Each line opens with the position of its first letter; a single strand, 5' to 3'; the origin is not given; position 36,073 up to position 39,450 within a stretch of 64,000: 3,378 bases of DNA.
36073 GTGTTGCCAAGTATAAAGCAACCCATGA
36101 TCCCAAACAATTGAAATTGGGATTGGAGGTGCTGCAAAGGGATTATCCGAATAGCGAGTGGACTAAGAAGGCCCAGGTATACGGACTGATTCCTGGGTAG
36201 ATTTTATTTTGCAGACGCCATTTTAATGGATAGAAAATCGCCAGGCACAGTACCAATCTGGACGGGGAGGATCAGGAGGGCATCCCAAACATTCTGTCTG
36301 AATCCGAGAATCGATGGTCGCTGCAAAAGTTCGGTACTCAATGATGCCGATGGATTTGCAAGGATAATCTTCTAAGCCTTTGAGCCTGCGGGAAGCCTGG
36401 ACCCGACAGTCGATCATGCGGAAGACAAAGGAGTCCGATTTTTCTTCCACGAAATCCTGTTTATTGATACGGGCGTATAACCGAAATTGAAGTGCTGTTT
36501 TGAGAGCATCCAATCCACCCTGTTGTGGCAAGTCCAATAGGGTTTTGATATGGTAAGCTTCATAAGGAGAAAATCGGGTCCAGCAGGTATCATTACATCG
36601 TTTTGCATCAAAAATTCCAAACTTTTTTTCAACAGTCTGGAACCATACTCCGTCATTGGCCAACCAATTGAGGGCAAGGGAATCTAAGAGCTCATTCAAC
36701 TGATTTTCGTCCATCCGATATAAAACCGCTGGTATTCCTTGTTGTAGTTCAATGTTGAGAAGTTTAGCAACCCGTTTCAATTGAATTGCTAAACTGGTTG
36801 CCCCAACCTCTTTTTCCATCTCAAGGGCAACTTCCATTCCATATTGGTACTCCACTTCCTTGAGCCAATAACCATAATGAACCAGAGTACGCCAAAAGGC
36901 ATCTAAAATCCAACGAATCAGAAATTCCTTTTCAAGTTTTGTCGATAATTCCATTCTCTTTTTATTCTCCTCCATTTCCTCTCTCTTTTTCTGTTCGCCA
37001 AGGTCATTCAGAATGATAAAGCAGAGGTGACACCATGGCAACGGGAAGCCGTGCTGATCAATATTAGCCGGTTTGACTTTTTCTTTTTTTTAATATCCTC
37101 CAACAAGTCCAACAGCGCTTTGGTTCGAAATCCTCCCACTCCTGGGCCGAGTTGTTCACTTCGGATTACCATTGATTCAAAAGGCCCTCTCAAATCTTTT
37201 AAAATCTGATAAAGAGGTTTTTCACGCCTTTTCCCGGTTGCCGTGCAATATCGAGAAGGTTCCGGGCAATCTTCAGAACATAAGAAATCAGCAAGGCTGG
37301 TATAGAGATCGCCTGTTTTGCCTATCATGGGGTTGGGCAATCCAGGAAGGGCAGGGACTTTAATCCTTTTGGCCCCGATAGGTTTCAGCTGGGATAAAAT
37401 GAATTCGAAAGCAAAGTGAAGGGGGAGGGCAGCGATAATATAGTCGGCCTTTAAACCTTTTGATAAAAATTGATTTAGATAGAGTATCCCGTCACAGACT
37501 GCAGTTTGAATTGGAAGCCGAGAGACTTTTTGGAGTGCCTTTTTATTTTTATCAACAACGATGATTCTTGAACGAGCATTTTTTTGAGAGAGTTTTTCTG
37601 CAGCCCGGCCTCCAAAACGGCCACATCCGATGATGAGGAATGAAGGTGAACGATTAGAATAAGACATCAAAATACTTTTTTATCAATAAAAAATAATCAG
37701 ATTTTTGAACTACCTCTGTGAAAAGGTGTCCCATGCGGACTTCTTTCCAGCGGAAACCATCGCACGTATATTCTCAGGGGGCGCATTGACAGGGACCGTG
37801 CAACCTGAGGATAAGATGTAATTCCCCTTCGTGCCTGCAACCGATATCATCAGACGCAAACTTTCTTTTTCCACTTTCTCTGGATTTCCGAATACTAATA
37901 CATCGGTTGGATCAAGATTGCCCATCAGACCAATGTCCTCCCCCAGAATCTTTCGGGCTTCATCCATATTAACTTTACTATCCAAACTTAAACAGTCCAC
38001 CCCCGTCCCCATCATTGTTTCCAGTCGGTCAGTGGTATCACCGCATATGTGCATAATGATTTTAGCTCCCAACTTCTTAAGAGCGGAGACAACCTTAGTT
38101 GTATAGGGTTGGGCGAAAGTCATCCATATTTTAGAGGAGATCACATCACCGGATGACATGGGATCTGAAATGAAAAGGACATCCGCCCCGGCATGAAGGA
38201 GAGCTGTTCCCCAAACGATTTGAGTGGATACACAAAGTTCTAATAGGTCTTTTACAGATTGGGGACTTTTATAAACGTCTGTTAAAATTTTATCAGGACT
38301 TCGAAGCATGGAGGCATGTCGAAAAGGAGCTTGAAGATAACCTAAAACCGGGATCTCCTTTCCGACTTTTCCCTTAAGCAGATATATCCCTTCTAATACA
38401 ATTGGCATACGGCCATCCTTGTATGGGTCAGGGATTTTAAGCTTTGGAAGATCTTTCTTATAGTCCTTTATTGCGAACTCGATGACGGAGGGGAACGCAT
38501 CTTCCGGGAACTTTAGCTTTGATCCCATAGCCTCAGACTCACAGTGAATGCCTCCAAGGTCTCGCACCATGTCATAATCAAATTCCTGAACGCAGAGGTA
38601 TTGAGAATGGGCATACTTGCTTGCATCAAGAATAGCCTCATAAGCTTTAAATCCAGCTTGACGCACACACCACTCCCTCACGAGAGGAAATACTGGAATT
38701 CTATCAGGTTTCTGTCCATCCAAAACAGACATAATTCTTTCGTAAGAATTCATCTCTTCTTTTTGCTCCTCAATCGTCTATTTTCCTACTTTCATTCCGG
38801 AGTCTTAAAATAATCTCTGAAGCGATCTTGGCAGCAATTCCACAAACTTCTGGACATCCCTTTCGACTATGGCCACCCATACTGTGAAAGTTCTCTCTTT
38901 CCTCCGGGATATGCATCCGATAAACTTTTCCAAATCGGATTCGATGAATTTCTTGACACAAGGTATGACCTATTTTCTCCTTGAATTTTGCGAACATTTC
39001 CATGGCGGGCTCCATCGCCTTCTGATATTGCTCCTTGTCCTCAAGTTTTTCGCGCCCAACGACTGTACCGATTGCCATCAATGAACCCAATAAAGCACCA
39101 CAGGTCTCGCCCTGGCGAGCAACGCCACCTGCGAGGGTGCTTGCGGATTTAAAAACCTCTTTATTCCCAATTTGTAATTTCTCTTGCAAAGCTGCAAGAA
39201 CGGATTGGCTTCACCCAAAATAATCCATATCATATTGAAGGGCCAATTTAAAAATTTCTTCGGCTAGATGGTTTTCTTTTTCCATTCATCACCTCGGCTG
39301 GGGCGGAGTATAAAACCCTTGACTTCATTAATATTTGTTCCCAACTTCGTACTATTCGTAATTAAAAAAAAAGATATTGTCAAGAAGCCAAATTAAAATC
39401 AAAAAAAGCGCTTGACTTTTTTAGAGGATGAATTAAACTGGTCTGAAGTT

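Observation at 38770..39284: Second missed selenoprotein: Sec-containing C_GCAxxG_C_C-family redox protein heading an operon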

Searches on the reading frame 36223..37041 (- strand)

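Call 20: search_protein_families(library=pfam, proteins=[window:36223-37041:-], max_evalue=0.001)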
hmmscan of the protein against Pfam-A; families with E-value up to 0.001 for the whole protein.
window:36223-37041:- (272 aa): 1 family
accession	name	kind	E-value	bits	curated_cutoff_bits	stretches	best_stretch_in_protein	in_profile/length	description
PF19620.4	DUF6125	-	2.7e-73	245.8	27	2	111-270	4-163/164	Family of unknown function (DUF6125)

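Call 65: search_protein_families(library=ncbifam, proteins=[window:36223-37041:-], max_evalue=0.00001)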
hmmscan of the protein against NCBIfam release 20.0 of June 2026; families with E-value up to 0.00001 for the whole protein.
window:36223-37041:- (272 aa): 0 families

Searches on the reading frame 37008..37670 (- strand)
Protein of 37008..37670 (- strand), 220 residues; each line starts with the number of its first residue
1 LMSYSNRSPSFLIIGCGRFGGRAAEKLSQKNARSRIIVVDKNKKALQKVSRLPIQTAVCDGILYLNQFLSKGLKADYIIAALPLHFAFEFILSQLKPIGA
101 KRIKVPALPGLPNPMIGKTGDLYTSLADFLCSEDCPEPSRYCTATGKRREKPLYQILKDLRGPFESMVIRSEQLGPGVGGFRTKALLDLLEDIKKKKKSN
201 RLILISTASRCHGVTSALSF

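Call 20: search_protein_families(library=pfam, proteins=[window:37008-37670:-], max_evalue=0.001)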
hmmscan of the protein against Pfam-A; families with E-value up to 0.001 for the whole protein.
window:37008-37670:- (220 aa): 2 families
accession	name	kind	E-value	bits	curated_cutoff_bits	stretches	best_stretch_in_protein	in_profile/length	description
PF02254.24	TrkA_N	-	1.9e-07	31.8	23.8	1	11-61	1-49/116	TrkA-N domain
PF03435.24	Sacchrp_dh_NADP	-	6.7e-05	23.7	25.1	1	12-50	2-40/129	Saccharopine dehydrogenase NADP binding domain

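Call 65: search_protein_families(library=ncbifam, proteins=[window:37008-37670:-], max_evalue=0.00001)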
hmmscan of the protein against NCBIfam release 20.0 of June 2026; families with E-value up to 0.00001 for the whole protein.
window:37008-37670:- (220 aa): 0 families

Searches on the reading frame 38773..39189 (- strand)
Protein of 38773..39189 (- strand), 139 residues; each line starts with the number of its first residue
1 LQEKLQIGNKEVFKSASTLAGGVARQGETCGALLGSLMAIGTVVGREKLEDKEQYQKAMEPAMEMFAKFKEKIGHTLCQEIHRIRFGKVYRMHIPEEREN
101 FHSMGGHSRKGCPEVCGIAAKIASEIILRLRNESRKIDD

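Call 6: search_protein_families(library=pfam, proteins=[window:38773-39189:-], max_evalue=0.01)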
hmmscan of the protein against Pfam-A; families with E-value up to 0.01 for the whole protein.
seq(139 aa): 1 family
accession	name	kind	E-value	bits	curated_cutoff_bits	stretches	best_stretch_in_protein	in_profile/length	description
PF09719.15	C_GCAxxG_C_C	-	5.9e-20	72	27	1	2-126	12-118/118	Putative redox-active protein (C_GCAxxG_C_C)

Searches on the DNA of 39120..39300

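Call 87: search_rna_families(source=window, start=39120, end=39300, threshold=evalue, max_evalue=10)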
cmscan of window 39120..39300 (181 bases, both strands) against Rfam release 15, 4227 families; matches with E-value up to 10: 5.
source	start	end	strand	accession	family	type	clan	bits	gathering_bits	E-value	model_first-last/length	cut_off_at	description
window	39231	39289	-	RF00617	cHP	Cis-reg;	CL00129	15.7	40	0.59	1-45/45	no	Flavivirus capsid hairpin cHP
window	39214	39289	-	RF01810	pntA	Gene; sRNA;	-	15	54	6.3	1-62/62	no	pntA sRNA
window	39219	39280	+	RF01859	Phe_leader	Cis-reg; leader;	-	13.4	55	8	1-125/125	no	Phenylalanine leader peptide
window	39178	39249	-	RF02298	TtnuCD22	Gene; snRNA; snoRNA; CD-box;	-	13.3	85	3.8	1-77/77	no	Tetrahymena snoRNA TtnuCD22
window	39182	39220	+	RF03031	ssnA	Cis-reg;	-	12.2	37.3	1.6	1-48/48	no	ssnA RNA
